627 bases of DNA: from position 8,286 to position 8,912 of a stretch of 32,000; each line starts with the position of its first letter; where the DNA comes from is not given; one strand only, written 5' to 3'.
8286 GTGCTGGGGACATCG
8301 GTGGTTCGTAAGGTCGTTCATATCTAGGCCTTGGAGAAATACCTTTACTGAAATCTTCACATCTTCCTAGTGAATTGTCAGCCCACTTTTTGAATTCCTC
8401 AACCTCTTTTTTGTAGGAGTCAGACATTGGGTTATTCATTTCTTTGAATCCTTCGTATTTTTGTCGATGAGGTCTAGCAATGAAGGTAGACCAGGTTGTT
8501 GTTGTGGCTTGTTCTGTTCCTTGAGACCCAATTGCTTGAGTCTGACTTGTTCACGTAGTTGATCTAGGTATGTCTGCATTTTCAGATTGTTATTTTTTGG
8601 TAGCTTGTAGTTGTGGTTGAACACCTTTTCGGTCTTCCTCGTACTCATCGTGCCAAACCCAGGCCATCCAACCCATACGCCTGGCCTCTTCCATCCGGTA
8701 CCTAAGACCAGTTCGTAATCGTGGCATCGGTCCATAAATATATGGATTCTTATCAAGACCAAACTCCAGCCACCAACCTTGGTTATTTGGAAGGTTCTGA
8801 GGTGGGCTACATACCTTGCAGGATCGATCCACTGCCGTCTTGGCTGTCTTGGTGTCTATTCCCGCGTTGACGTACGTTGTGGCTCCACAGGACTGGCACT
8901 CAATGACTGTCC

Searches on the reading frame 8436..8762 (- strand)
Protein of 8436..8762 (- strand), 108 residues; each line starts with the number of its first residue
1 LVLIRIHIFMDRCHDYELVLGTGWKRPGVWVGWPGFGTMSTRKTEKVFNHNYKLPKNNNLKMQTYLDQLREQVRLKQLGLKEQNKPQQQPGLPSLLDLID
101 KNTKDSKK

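Call 7: search_protein_families(library=pfam, proteins=[window:8436-8762:-], max_evalue=1)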
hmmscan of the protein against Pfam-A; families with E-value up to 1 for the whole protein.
window:8436-8762:- (108 aa): 0 families

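Call 8: search_protein_families(library=phrogs, proteins=[window:8436-8762:-], max_evalue=1)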
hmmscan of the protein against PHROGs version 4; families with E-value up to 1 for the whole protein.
window:8436-8762:- (108 aa): 1 family
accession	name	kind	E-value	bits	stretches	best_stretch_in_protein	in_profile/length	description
phrog_20902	-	unknown function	0.062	14.6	1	65-85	6-26/62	-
